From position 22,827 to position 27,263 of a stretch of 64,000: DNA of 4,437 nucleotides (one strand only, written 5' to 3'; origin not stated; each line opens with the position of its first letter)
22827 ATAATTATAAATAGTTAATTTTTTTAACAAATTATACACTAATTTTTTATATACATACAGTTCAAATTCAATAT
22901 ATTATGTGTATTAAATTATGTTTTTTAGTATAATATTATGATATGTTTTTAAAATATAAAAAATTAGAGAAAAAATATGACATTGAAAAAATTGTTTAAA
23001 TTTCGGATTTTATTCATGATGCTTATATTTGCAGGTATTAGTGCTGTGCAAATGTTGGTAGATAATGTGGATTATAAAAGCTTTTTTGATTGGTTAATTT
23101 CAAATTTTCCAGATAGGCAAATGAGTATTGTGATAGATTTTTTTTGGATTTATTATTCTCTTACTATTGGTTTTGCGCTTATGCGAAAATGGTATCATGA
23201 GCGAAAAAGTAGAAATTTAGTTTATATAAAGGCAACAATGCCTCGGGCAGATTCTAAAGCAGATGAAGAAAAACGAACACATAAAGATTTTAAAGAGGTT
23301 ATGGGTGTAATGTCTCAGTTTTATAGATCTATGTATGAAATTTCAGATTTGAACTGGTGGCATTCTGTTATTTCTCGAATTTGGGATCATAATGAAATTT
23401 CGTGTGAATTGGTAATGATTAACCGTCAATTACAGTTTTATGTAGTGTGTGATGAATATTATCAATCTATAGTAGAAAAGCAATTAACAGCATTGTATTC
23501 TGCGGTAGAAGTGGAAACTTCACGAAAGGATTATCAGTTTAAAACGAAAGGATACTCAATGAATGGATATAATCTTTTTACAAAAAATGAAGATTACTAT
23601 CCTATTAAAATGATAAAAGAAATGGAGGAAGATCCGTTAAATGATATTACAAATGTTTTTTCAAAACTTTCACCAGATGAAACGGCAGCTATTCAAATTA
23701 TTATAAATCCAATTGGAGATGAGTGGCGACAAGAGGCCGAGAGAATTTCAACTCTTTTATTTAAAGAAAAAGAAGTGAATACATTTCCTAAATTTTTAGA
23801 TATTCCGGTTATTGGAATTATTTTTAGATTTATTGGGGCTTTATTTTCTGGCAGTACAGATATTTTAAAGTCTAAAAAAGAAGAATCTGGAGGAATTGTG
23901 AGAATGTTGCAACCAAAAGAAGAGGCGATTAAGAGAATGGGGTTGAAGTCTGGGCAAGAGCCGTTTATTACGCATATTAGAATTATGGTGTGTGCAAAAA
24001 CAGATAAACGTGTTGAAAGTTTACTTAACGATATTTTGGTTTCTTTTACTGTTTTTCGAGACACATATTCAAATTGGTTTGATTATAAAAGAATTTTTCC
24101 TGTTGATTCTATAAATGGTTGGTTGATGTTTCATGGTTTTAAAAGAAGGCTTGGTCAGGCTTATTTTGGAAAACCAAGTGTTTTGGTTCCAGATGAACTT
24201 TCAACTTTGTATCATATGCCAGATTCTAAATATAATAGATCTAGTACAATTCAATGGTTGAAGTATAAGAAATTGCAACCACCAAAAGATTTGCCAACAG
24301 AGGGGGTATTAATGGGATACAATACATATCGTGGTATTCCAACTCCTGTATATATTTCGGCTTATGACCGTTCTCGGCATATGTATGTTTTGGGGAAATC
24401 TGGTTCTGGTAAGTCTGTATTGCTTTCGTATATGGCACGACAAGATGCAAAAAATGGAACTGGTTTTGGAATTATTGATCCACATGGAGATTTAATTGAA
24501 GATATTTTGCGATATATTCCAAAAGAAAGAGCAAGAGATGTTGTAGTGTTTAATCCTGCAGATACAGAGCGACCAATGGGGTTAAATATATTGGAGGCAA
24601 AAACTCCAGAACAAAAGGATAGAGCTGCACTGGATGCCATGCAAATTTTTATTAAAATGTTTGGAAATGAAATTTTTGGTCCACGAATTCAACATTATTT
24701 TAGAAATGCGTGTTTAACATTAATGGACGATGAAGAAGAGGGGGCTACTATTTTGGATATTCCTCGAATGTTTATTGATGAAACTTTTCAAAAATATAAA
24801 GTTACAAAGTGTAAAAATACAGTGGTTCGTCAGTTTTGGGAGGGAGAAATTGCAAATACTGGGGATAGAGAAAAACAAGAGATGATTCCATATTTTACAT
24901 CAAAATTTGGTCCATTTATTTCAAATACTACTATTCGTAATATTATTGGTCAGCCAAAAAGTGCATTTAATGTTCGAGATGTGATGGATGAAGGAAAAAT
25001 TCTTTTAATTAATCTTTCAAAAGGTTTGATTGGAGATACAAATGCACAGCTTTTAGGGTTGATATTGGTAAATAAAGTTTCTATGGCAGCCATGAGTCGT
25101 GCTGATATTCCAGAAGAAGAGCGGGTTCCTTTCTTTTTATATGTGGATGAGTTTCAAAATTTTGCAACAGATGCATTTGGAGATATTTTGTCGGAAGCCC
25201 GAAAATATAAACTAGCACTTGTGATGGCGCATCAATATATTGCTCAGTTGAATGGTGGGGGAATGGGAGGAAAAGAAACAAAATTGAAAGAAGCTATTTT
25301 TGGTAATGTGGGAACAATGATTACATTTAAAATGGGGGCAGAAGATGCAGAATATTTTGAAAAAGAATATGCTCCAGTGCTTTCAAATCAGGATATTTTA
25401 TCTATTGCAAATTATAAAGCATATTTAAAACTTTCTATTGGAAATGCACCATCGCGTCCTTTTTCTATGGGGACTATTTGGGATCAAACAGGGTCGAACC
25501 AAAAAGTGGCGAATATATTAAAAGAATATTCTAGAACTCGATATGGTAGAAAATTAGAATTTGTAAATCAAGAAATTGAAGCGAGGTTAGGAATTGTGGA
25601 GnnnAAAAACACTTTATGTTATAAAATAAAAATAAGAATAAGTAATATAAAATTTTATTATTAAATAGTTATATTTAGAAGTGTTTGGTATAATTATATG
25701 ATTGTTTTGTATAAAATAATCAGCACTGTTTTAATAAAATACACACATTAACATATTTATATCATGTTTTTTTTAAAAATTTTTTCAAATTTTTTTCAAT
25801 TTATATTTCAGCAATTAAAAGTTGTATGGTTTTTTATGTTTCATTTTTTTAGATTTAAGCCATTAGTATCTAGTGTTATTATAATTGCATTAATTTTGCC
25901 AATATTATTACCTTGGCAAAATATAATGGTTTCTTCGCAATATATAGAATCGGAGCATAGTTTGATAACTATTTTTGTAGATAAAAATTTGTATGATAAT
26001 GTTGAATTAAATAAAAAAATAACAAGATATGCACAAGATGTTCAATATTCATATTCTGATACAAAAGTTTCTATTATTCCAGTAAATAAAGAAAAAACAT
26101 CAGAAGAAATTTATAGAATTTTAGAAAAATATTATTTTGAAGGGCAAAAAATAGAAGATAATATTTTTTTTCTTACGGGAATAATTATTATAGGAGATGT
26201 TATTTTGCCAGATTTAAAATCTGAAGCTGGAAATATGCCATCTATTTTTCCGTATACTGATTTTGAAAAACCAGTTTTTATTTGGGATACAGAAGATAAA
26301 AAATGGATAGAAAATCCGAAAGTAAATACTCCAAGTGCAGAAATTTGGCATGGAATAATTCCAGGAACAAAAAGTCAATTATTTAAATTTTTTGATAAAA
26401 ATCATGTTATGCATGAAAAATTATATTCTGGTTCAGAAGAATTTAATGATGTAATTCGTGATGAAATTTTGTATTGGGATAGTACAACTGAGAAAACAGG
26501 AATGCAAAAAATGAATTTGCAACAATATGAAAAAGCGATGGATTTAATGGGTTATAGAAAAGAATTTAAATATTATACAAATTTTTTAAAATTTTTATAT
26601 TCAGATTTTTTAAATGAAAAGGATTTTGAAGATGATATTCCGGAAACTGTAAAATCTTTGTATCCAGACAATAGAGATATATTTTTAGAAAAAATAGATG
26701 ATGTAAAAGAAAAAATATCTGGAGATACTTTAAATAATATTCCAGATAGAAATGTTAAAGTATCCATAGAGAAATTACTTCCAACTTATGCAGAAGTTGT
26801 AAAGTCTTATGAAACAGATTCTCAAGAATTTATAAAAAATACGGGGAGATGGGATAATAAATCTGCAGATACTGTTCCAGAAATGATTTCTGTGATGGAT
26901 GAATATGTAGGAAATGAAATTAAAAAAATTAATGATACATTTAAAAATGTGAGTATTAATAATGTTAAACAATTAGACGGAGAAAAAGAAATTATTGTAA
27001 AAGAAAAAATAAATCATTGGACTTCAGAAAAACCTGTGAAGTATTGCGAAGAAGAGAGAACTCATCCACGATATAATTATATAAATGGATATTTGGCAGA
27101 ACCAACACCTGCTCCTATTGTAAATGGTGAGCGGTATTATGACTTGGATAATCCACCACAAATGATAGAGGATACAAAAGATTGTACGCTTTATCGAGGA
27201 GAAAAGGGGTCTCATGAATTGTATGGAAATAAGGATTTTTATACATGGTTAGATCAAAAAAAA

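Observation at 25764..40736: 4990-aa protein appears anchored at both ends: N-terminal membrane anchor and C-terminal SLH triplet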

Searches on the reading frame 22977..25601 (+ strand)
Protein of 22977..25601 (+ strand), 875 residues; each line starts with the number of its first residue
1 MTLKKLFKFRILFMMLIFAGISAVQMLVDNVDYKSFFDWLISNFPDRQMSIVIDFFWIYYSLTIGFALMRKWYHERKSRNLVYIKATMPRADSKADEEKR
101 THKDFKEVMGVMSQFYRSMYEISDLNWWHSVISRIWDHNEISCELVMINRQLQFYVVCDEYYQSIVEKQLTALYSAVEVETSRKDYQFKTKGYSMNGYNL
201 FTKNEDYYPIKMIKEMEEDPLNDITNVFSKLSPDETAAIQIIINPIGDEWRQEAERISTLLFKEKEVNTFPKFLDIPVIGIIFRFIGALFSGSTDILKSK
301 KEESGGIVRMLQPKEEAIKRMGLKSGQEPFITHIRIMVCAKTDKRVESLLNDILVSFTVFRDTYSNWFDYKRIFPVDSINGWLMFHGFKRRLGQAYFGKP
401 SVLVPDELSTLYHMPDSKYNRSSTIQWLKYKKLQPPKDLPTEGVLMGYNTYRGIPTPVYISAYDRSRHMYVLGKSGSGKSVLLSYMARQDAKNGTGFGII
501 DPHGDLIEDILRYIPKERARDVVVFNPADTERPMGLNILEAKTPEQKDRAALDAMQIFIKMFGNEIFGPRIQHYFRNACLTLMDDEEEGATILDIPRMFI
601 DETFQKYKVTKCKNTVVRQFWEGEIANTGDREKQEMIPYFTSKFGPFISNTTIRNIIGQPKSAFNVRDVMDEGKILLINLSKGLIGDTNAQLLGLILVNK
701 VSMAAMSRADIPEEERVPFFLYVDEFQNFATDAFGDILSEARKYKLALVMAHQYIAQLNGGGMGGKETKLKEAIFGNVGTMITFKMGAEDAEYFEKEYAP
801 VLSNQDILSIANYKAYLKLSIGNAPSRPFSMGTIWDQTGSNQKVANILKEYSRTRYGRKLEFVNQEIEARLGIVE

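Call 7: search_protein_families(library=pfam, proteins=[window:22977-25601:+], max_evalue=0.01)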
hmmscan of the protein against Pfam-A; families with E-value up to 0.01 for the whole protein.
window:22977-25601:+ (875 aa): 7 families
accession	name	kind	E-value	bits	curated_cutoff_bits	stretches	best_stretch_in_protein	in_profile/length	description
PF02534.20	T4SS-DNA_transf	-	8.4e-11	41.8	20.1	1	467-797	45-381/468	Type IV secretory system Conjugative DNA transfer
PF10412.15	TrwB_AAD_bind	-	9.6e-11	41.6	20.5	1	461-795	10-320/387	Type IV secretion-system coupling protein DNA-binding domain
PF01935.23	DUF87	-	7.1e-08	33.2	23.2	1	456-529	12-83/220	Helicase HerA, central domain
PF12696.13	TraG-D_C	-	3.3e-05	24.2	22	1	719-791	2-69/126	TraM recognition site of TraD and TraG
PF13401.12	AAA_22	-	0.0041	17.9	27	0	466-503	5-43/130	AAA domain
PF13191.12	AAA_16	-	0.0061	17.5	32.6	0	465-507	23-63/167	AAA ATPase domain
PF25199.1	nSTAND_NTPase5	-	0.0072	16.6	34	0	465-525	40-102/145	Novel STAND NTPase 5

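Call 26: search_protein_families(library=phrogs, proteins=[window:22977-25601:+], max_evalue=0.01)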
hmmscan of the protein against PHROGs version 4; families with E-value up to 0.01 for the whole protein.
window:22977-25601:+ (875 aa): 4 families
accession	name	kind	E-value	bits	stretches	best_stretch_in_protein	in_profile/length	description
phrog_5156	-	unknown function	1.1e-85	289.3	1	101-867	40-804/824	-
phrog_7035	-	unknown function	8.3e-15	55.2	2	670-759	445-543/969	-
phrog_2666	-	head and packaging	4.2e-06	26.7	1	454-509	309-364/555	terminase large subunit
phrog_293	-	moron, auxiliary metabolic gene and host takeover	0.0034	16.4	1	469-525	166-217/1058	ABC transporter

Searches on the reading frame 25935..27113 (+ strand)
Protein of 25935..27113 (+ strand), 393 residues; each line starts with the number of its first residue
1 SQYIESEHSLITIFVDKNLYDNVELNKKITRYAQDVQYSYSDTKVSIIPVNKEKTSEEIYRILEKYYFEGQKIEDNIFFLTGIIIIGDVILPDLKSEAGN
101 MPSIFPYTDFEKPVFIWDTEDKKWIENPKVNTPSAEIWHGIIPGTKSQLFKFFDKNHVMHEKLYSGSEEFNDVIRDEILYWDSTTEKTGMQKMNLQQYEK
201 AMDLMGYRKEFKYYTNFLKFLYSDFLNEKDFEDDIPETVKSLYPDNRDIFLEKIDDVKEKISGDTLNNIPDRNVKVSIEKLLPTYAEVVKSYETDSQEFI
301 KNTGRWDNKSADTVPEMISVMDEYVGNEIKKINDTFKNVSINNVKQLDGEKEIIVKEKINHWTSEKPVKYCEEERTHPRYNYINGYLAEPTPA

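Call 38: search_solved_structures(query=A2, max_evalue=10)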
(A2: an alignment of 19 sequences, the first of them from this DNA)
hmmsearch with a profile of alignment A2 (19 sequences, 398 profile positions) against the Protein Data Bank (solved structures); distinct sequences matched with E-value up to 10: 1.
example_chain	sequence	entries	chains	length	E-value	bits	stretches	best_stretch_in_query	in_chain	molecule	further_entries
5gpa_A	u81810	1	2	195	0.79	12.1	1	223-349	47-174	Transcriptional regulator (TetR/AcrR family)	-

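Call 46: predict_structure(alignment_id=A2)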
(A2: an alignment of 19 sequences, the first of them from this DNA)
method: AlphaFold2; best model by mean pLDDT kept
length: 393 residues; sequences in the alignment: 19
mean_pLDDT: 60.8   pTM: 0.49
mean pLDDT of the five models: 60.8, 58.7, 57.8, 56.2, 54.5
residues with pLDDT >= 90: 64; 70-90: 78; 50-70: 81; < 50: 170
segments of 3 or more residues with pLDDT < 50: 1-5, 172-214, 231-244, 246-250, 283-285, 299-337, 340-342, 347-387, 389-393
pLDDT, mean of each block of 10 residues (from residue 1): 59 95 95 86 93 92 94 92 85 72 77 88 85 70 74 76 62 45 35 44 44 49 54 43 44 57 56 50 50 50 41 34 38 44 46 37 41 42 41 34
secondary structure, 60 per line:
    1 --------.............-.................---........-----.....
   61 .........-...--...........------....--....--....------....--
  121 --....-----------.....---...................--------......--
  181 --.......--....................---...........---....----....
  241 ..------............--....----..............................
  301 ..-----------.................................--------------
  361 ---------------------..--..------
elements in order: E9-16 H17-21 H23-39 E43-50 H56-69 E71-73 E76-86 E93-96 E99-102 H105-108 E115-118 E123-126 E138-142 H146-164 H173-178 H183-189 H192-211 H215-225 H229-232 H237-242 H249-260 H263-266 H271-302 H314-346

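Call 50: fold_search(model_id=the predicted structure, library=pdb)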
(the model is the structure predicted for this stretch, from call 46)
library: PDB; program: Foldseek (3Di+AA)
matches with E <= 10: 839; with E <= 0.001: 0
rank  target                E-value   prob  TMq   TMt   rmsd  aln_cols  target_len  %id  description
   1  6bxf_A                5.1e-02  0.35  0.17  0.15  11.1       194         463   12  Crystal structure of an extended b3 integrin L33 (released 2018-08-01)
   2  7mbt_A                6.1e-02  0.20  0.15  0.08  10.3       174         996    4  Cryo-EM structure of zebrafish TRPM5 E337A mutant in the presence of 5 mM calcium (low calcium occupancy in the transm (released 2021-07-07)
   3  2w7t                  1.1e-01  0.63  0.14  0.20   4.8        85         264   15  Trypanosoma brucei CTPS - glutaminase domain with bound acivicin (released 2009-01-13)
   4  1dgq_MODEL_1_A        1.2e-01  0.44  0.20  0.35   9.2       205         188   12  NMR SOLUTION STRUCTURE OF THE INSERTED DOMAIN OF HUMAN LEUKOCYTE FUNCTION ASSOCIATED ANTIGEN-1 (released 2000-02-03)
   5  2c4w                  1.4e-01  0.66  0.14  0.29   4.8        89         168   21  Type II Dehydroquinase from H. pylori in complex with AH9095 (released 2006-02-22)
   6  4b6r_A                1.7e-01  0.47  0.13  0.30   5.0        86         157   16  Structure of Helicobacter pylori Type II Dehydroquinase inhibited by (2S)-2-(4-methoxy)benzyl-3-dehydroquinic acid (released 2012-12-19)
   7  3b2z_A                1.7e-01  0.41  0.14  0.18   5.6       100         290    6  Crystal Structure of ADAMTS4 (apo form) (released 2007-12-25)
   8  6gs2_A                1.8e-01  0.14  0.12  0.17  10.9       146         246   12  Crystal Structure of the GatD/MurT Enzyme Complex from Staphylococcus aureus (released 2018-09-05)
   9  5tpr_A                2.1e-01  0.16  0.17  0.17  12.7       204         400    9  Desmethyl-4-deoxygadusol synthase from Anabaena variabilis (Ava_3858) with NAD+ and Zn2+ bound (released 2017-02-22)
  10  3b2z_E                2.4e-01  0.20  0.17  0.22   9.7       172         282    8  Crystal Structure of ADAMTS4 (apo form) (released 2007-12-25)
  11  2o4q_A                2.4e-01  0.14  0.10  0.11   9.9       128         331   11  Structure of Phosphotriesterase mutant G60A (released 2007-12-18)
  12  7q6n_D                2.5e-01  0.21  0.12  0.21   9.8       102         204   12  Structure of WrbA from Salmonella Typhimurium bound to ME0052 (released 2022-08-03)
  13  9c5x_A                2.5e-01  0.20  0.16  0.31   9.1       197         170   10  Molecular basis for HerA-Duf supramolecular complex in anti-phage defense - Assembly 3 (released 2025-06-04)
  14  4ese                  2.7e-01  0.21  0.17  0.31  11.4       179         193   11  The crystal structure of azoreductase from Yersinia pestis CO92 in complex with FMN. (released 2012-05-23)
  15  6s59_A                2.7e-01  0.16  0.16  0.07  10.1       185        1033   11  Structure of ovine transhydrogenase in the apo state (released 2019-08-28)
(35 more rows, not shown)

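Call 65: find_related_loci(query=A8, collection=genome_contigs, flank=10000)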
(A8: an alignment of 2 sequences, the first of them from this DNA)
Query A8 (393 aa) in genome_contigs; peptide patterns used: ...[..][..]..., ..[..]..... (x = any residue, [..] = any of these).
129 stretches matched a pattern; 1 encode a relative of the query (tblastn E <= 1e-3); 1 distinct loci.
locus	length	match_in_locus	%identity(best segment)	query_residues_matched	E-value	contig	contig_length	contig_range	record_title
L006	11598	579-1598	52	5-349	3e-117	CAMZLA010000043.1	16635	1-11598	uncultured Candidatus Gracilibacteria bacterium isolate TAG_MAG_00018 genome assembly, contig: TAG_MAG_00018_00000000005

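Call 80: find_homologous_proteins(query=A2, max_evalue=0.001)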
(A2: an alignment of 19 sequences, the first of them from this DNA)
Query A2 (19 sequences) (393 aa, profile of the alignment): 15 proteins with E <= 0.001 among 6743 candidates.
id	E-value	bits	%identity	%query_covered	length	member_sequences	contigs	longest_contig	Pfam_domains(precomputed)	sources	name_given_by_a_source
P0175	2.3e-142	493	25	83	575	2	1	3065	-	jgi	-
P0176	9.5e-137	475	24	84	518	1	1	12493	-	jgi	-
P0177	2.9e-136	473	28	82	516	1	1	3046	-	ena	-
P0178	1.2e-133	464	28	84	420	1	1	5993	-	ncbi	ncbi:MAG: hypothetical protein QM490_00025, partial [Candidatus Gracilibacteria bacterium]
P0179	2.0e-114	401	26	49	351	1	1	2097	-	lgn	-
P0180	1.4e-98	349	31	38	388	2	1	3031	-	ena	-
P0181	4.1e-74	268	33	41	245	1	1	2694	-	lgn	-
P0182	1.7e-66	243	29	56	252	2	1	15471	-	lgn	-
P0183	1.3e-64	237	29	70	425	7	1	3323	-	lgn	-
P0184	2.1e-64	236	34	39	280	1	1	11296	-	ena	-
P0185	4.6e-59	219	28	49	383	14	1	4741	-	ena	-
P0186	2.6e-58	216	28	57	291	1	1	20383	-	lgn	-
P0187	6.7e-55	205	28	80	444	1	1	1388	-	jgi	-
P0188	1.4e-51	194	27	72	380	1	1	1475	-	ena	-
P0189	3.4e-32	130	26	85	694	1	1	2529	-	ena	-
